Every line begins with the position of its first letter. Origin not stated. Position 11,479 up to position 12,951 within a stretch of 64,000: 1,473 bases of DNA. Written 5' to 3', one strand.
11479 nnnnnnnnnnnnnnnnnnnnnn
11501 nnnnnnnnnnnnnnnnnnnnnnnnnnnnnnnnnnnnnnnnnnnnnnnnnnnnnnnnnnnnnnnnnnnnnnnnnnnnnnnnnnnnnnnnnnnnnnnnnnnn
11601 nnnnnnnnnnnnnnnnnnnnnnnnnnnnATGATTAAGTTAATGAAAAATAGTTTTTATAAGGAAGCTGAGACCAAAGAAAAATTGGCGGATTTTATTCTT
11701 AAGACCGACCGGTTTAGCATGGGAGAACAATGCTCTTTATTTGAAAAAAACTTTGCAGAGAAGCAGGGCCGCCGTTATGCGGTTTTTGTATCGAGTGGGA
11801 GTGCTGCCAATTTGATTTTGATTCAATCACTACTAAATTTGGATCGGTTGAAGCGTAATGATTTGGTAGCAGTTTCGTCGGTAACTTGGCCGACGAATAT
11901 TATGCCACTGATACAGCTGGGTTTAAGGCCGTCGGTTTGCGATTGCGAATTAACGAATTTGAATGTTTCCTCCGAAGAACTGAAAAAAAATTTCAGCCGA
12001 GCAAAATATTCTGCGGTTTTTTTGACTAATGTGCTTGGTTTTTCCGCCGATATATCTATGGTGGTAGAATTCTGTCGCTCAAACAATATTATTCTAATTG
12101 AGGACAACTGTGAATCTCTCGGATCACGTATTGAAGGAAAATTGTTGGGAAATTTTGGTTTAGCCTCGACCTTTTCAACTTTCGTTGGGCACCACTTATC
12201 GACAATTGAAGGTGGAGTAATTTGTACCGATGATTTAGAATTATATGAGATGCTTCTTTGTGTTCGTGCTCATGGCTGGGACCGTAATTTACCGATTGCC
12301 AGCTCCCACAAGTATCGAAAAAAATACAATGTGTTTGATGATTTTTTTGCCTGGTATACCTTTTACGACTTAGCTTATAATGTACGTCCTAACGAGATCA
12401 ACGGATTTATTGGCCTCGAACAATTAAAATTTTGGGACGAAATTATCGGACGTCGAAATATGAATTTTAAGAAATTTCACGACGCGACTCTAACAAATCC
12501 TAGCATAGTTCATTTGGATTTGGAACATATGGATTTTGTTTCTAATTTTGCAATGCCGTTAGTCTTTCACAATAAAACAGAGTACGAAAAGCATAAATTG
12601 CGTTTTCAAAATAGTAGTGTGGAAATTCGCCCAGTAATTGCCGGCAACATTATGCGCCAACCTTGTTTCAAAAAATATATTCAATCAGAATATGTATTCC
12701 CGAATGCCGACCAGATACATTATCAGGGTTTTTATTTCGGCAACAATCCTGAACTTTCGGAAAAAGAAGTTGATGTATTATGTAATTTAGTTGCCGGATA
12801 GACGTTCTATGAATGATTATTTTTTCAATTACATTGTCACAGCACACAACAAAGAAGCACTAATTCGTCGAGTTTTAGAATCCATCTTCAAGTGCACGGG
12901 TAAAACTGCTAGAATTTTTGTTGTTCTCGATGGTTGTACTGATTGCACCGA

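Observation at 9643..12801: gmd, an fcl-like gene and a ColD-like 3-dehydratase, which is the signature of a 3,6-dideoxyhexose pathway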

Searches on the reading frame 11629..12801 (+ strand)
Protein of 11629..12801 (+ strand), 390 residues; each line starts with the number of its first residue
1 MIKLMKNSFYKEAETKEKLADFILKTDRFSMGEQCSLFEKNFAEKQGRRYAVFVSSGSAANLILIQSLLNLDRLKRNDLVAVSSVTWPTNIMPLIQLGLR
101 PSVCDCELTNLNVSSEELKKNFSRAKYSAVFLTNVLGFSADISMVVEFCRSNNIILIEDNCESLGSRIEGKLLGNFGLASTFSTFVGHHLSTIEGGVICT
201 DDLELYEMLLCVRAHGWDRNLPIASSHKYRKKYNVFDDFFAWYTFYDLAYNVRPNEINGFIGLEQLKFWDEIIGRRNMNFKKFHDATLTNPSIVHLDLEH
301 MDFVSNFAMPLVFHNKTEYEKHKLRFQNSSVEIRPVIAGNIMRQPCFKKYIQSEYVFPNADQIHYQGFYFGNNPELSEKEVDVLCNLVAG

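Call 3: search_protein_families(library=ncbifam, proteins=[window:11629-12801:+], max_evalue=0.00001)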
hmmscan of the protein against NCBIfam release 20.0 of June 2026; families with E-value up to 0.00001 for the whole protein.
window:11629-12801:+ (390 aa): 7 families
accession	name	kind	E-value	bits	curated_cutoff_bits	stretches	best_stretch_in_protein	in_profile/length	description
NF011936.0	PRK15407.1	equivalog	1.5e-58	198.5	423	1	28-386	60-430/440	lipopolysaccharide biosynthesis protein RfbH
TIGR03588.1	PseC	equivalog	1.2e-36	126.4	423.5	1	22-386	19-374/380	UDP-4-amino-4,6-dideoxy-N-acetyl-beta-L-altrosamine transaminase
TIGR04181.1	NHT_00031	hypoth_equivalog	1.1e-28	100.1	420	1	14-207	11-215/359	LegC family aminotransferase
NF008658.2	PRK11658.1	equivalog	1.4e-19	70.1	631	1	23-219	23-213/379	UDP-4-amino-4-deoxy-L-arabinose aminotransferase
NF008687.0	PRK11706.1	equivalog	2.2e-14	53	375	1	40-287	38-267/375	dTDP-4-amino-4,6-dideoxygalactose transaminase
TIGR04427.1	PLP_DesI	equivalog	8e-13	48.2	650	1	35-219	54-231/390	dTDP-4-dehydro-6-deoxyglucose aminotransferase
TIGR02379.1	ECA_wecE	subfamily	2.8e-07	29.6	434.85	1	42-286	40-267/376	dTDP-4-amino-4,6-dideoxy-D-glucose transaminase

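Call 4: search_protein_families(library=pfam, proteins=[window:11629-12801:+], max_evalue=0.001)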
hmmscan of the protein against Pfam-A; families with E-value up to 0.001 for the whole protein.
window:11629-12801:+ (390 aa): 2 families
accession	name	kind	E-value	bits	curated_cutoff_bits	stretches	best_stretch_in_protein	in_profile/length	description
PF01041.23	DegT_DnrJ_EryC1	-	3.5e-52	178.3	19.8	1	14-387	5-358/360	DegT/DnrJ/EryC1/StrS aminotransferase family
PF01053.26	Cys_Met_Meta_PP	-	0.00086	18.4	27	0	36-205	55-218/381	Cys/Met metabolism PLP-dependent enzyme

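Call 5: search_solved_structures(query=window:11629-12801:+, max_evalue=0.00001, show_alignments=3)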
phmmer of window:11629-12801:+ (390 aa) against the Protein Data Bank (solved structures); distinct sequences matched with E-value up to 0.00001: 49.
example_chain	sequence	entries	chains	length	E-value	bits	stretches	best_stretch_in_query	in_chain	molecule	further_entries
2gms_A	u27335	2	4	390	5e-66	226.4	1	18-384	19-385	Putative pyridoxamine 5-phosphate-dependent dehydrase, Wbdk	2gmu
3b8x_A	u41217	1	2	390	5e-65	223.1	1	18-384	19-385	Pyridoxamine 5-phosphate-dependent dehydrase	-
2r0t_A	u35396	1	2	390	8.7e-65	222.3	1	18-384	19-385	Pyridoxamine 5-phosphate-dependent dehydrase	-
3gr9_A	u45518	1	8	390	9.3e-65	222.2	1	18-384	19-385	ColD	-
3bcx_A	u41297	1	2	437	5.6e-37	130.8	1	32-384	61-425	CDP-6-deoxy-L-threo-D-glycero-4-hexulose-3-dehydrase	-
3bb8_A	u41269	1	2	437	1e-35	126.7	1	32-384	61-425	CDP-4-keto-6-deoxy-D-glucose-3-dehydrase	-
9wvy_A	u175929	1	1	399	1.2e-26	96.8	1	23-223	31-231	Putative NDP-4-keto-6-deoxyglucose-3-dehydratase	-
2fn6_A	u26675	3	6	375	2.5e-20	76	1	18-326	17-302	AMINOTRANSFERASE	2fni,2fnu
1o61_A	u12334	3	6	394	3.7e-19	72.1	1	30-199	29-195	aminotransferase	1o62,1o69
4ztc_A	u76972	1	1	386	4.8e-19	71.8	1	30-199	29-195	Aminotransferase homolog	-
7b0d_A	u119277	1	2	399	4.7e-18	68.5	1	13-218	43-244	Glutamine--scyllo-inositol transaminase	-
3bn1_A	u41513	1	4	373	5.1e-17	65.1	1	30-220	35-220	Perosamine synthetase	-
9bgp_A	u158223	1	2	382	5.3e-17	65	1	16-220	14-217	aminotransferase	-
3dr7_A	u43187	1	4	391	6e-17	64.9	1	30-220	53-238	Putative perosamine synthetase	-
9bgr_A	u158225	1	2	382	6.9e-17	64.7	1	16-220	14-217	aminotransferase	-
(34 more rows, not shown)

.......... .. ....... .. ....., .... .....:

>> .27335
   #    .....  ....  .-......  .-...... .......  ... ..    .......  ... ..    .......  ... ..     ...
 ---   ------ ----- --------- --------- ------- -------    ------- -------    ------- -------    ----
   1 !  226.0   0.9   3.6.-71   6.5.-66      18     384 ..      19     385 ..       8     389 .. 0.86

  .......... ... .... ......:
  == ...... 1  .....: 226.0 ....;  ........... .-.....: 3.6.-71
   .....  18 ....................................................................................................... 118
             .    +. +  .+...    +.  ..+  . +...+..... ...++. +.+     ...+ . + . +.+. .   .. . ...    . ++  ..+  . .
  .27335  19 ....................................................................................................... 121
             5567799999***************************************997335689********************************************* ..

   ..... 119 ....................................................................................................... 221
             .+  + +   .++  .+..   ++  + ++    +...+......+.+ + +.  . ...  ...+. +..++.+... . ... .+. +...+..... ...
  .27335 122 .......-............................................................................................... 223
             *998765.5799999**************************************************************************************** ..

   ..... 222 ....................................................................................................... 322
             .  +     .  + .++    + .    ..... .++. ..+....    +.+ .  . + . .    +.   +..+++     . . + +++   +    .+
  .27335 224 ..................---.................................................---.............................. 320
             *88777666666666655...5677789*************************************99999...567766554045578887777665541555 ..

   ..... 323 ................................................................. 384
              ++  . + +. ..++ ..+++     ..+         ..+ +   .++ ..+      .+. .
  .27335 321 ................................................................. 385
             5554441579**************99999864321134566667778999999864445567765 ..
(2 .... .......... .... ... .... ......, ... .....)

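Call 11: find_homologous_proteins(query=window:11629-12801:+, max_evalue=1e-20)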
Query window:11629-12801:+ (390 aa): 6505 proteins with E <= 1e-20 among 8000 candidates; the best 120 are listed.
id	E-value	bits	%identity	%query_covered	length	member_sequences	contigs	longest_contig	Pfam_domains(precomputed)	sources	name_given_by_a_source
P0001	4.2e-262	887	100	99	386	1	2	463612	PF01041.24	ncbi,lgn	-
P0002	2.3e-170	585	64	100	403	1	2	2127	PF01041.24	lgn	-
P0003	1.6e-164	565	62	99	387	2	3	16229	PF01053.27,PF01041.24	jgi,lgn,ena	-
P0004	1.0e-158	546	62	100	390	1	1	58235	PF01041.24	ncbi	ncbi:MAG: aminotransferase class V-fold PLP-dependent enzyme [bacterium]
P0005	4.6e-156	538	63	99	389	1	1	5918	PF01041.24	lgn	-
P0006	8.4e-156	537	61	99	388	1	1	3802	PF01041.24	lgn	-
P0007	1.1e-155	536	62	99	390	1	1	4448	PF01041.24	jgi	jgi:CDP-4-dehydro-6-deoxyglucose reductase, E1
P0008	3.4e-155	535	60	99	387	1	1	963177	PF01041.24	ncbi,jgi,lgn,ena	ncbi:MAG: DegT/DnrJ/EryC1/StrS family aminotransferase [Patescibacteria group bacterium]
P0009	1.4e-154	533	61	99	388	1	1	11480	PF01041.24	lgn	-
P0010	6.6e-154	531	59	100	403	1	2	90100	PF00266.26,PF01041.24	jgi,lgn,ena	jgi:CDP-6-deoxy-D-xylo-4-hexulose-3-dehydrase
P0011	6.8e-154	531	61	100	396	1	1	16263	PF01041.24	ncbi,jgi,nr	ncbi:DegT/DnrJ/EryC1/StrS family aminotransferase [Patescibacteria group bacterium]|nr:DegT/DnrJ/Ery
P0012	1.2e-153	530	62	99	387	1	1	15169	PF00266.26,PF01041.24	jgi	jgi:CDP-4-dehydro-6-deoxyglucose reductase, E1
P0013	3.7e-153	528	59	99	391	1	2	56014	PF00266.26,PF01041.24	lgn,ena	-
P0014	3.9e-153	528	61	99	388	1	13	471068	PF00155.28,PF01041.24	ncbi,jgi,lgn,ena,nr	ncbi:DegT/DnrJ/EryC1/StrS aminotransferase family protein [Candidatus Peregrinibacteria bacterium]|j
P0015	4.7e-153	528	60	99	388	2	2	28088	PF01041.24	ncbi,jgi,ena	ncbi:MAG: DegT/DnrJ/EryC1/StrS aminotransferase family protein [Parcubacteria group bacterium]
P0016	5.0e-153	528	59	100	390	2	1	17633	PF01041.24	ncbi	-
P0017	7.8e-153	527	60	99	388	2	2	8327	PF00266.26,PF01041.24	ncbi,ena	-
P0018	1.2e-152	526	61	99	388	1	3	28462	PF01041.24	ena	-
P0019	3.0e-152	525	61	99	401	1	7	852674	PF01041.24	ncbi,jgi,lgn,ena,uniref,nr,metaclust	ncbi:hypothetical protein A2415_00700 [candidate division WWE3 bacterium RIFOXYC1_FULL_39_7]|uniref:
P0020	4.8e-151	521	61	99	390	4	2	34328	PF00155.28,PF01041.24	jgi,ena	-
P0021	6.9e-151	521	60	99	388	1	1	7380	PF01041.24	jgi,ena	-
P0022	1.0e-150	520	58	99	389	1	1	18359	PF01041.24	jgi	jgi:CDP-6-deoxy-D-xylo-4-hexulose-3-dehydrase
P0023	1.2e-150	520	61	97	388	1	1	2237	PF01041.24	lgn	-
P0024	2.0e-150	519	60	99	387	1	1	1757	PF01041.24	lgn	-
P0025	2.6e-150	519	59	99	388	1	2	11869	PF01041.24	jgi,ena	-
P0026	5.7e-150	518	59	99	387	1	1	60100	PF00266.26,PF01041.24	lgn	-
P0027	9.7e-150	517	58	99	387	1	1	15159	PF01041.24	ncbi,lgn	-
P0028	1.5e-149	516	57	99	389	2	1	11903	PF01041.24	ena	-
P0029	2.6e-149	515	58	99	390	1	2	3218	PF00155.28,PF01041.24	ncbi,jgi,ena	-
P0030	3.6e-149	515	59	99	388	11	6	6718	PF01041.24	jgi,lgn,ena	-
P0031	4.9e-149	515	57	99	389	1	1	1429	PF01041.24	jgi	jgi:CDP-6-deoxy-D-xylo-4-hexulose-3-dehydrase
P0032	5.1e-149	514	61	97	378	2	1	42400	PF00266.26,PF01041.24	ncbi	ncbi:MAG: DegT/DnrJ/EryC1/StrS aminotransferase family protein, partial [Candidatus Magasanikbacteri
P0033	5.7e-149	514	58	100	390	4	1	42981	PF00266.26,PF01041.24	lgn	-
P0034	7.5e-149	514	58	99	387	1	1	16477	PF00266.26,PF01041.24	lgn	-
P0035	9.5e-149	514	60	99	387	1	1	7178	PF00266.26,PF01041.24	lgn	-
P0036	1.5e-148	513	60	99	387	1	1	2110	PF00266.26,PF01041.24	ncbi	-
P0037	1.6e-148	513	58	100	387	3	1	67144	PF01041.24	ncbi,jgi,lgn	ncbi:MAG: DegT/DnrJ/EryC1/StrS family aminotransferase [Candidatus Paceibacterota bacterium]|jgi:CDP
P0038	4.3e-148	511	58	100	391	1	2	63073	PF01041.24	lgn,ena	-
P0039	5.8e-148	511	59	100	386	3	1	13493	PF00266.26,PF01041.24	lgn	-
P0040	5.8e-148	511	57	99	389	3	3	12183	PF01041.24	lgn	-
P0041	5.9e-148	511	60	99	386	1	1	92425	PF01041.24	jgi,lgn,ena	-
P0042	6.3e-148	511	58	97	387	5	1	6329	PF01041.24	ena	-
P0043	7.7e-148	511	60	99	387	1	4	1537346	PF01041.24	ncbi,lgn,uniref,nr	ncbi:MAG: DegT/DnrJ/EryC1/StrS aminotransferase family protein [Minisyncoccus archaeiphilus]|uniref:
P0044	8.4e-148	510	58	99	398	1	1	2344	PF00266.26,PF01041.24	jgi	jgi:CDP-4-dehydro-6-deoxyglucose reductase, E1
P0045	1.3e-147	510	59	100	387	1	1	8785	PF01041.24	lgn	-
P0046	1.9e-147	509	60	99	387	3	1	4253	PF01041.24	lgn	-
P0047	2.6e-147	509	60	99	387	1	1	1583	PF01041.24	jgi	-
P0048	2.8e-147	509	58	100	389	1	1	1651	PF01041.24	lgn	-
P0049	3.6e-147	508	58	100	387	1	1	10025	PF00266.26,PF01041.24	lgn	-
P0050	6.9e-147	507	61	99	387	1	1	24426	PF00266.26,PF01041.24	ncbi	ncbi:MAG: aminotransferase class V-fold PLP-dependent enzyme [Patescibacteria group bacterium]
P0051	8.4e-147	507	60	99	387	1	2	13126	PF01041.24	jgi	jgi:CDP-6-deoxy-D-xylo-4-hexulose-3-dehydrase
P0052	9.6e-147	507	57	100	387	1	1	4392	PF01041.24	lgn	-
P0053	1.3e-146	507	58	99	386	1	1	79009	PF01041.24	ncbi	-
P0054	1.6e-146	506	59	98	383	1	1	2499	PF01041.24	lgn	-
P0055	1.9e-146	506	58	100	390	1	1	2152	PF01041.24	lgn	-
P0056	2.1e-146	506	60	99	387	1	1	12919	PF01041.24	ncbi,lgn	-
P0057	2.2e-146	506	57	100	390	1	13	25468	PF00155.28,PF01212.28,PF01041.24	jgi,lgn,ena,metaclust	metaclust:\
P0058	2.6e-146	506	60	99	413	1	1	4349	PF01041.24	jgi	jgi:CDP-6-deoxy-D-xylo-4-hexulose-3-dehydrase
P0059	3.4e-146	505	58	100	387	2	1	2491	PF01041.24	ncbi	-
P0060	3.8e-146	505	57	99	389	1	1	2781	PF00266.26,PF01041.24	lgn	-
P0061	5.0e-146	505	59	100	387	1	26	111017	PF01041.24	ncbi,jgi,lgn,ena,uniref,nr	ncbi:MAG: DegT/DnrJ/EryC1/StrS aminotransferase [Microgenomates group bacterium GW2011_GWC1_38_12]|u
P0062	6.7e-146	504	57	100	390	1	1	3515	PF01041.24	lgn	-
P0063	6.7e-146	504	60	99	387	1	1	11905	PF01041.24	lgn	-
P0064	8.1e-146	504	58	100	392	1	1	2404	PF01041.24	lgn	-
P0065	9.1e-146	504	59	99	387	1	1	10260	PF01041.24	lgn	-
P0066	9.8e-146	504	58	99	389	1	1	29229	PF01041.24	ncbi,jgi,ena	-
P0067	1.1e-145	504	57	99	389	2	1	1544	PF01041.24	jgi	jgi:CDP-4-dehydro-6-deoxyglucose reductase, E1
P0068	1.1e-145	504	58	98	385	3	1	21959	PF00266.26,PF01041.24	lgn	-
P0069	1.1e-145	503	59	99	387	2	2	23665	PF01041.24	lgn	-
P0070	1.2e-145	503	58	99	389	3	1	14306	PF01041.24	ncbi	-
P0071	1.3e-145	503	57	99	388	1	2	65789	PF01041.24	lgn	-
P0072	1.4e-145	503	58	99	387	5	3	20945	PF01041.24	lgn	-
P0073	1.5e-145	503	58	99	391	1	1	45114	PF00266.26,PF01053.27,PF01041.24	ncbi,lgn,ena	-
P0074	1.7e-145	503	59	99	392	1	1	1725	PF01041.24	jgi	-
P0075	1.7e-145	503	59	99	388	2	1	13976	PF01041.24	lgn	-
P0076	1.8e-145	503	59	99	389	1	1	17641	PF01041.24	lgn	-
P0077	2.0e-145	503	58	99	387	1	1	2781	PF01041.24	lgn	-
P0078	2.1e-145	503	58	99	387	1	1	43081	PF01041.24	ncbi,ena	-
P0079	2.4e-145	502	57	99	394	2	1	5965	PF01041.24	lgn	-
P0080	3.7e-145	502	57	99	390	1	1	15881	PF00266.26,PF01041.24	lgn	-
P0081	3.7e-145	502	57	99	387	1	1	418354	PF01041.24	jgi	jgi:CDP-6-deoxy-D-xylo-4-hexulose-3-dehydrase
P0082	4.0e-145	502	56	99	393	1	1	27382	PF01041.24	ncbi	-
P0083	5.1e-145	501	58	97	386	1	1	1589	PF01041.24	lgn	-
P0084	5.2e-145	501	58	99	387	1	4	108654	PF00266.26,PF01041.24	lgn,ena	-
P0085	6.1e-145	501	58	99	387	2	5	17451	PF01041.24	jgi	jgi:CDP-4-dehydro-6-deoxyglucose reductase, E1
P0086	6.1e-145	501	57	99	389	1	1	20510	PF01041.24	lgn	-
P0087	8.2e-145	501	59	99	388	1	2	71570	PF01041.24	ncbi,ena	-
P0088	8.9e-145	500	58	100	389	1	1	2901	PF01041.24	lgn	-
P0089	9.9e-145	500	57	100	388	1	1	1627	PF01041.24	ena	-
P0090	1.0e-144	500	59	98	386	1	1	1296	PF01041.24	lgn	-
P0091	1.0e-144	500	61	99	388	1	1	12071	PF01053.27,PF01041.24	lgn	-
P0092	1.0e-144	500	58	100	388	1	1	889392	PF01041.24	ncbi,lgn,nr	ncbi:MAG TPA: DegT/DnrJ/EryC1/StrS aminotransferase family protein [Candidatus Saccharimonadales bac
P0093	1.0e-144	500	58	100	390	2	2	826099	PF01041.24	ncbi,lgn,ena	-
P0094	1.1e-144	500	55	99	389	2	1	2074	PF01041.24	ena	-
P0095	1.1e-144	500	58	100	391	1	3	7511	PF01041.24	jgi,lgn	jgi:CDP-6-deoxy-D-xylo-4-hexulose-3-dehydrase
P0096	1.2e-144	500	58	99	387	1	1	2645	PF01041.24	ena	-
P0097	1.3e-144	500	58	100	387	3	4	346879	PF01041.24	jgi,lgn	jgi:CDP-6-deoxy-D-xylo-4-hexulose-3-dehydrase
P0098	1.6e-144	500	57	99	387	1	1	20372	PF01041.24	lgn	-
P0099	1.7e-144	500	58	99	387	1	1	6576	PF01041.24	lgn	-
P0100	1.8e-144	500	59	99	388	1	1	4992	PF00266.26,PF01041.24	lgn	-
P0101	2.0e-144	499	56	99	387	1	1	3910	PF01041.24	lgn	-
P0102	2.3e-144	499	55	100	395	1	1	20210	PF01041.24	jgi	-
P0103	2.4e-144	499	58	99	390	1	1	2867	PF01041.24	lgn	-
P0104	2.4e-144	499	59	99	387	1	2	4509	PF01041.24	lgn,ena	-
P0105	2.5e-144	499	59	96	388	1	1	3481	PF01041.24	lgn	-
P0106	2.5e-144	499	57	100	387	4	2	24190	PF01041.24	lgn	-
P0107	3.1e-144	499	58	99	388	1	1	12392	PF01041.24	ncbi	-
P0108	4.3e-144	498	58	100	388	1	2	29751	PF01041.24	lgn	-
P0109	4.7e-144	498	59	99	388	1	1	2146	PF01041.24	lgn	-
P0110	4.8e-144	498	57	100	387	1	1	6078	PF01041.24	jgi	jgi:CDP-6-deoxy-D-xylo-4-hexulose-3-dehydrase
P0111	4.8e-144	498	58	99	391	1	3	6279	PF00266.26,PF01053.27,PF01041.24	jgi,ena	-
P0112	5.0e-144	498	55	99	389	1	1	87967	PF01041.24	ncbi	-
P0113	5.1e-144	498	57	100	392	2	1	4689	PF01041.24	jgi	jgi:CDP-6-deoxy-D-xylo-4-hexulose-3-dehydrase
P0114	6.7e-144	498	58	99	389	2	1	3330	PF01041.24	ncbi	-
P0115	6.7e-144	498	57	100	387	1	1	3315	PF01041.24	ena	-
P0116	7.6e-144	497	55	99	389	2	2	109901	PF01041.24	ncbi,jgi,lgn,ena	ncbi:MAG: DegT/DnrJ/EryC1/StrS family aminotransferase [Patescibacteria group bacterium]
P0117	7.8e-144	497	57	99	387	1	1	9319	PF01041.24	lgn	-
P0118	7.9e-144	497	58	100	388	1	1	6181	PF01041.24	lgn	-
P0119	1.2e-143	497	56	99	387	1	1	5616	PF01041.24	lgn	-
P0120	1.3e-143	497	58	100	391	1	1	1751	PF01041.24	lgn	-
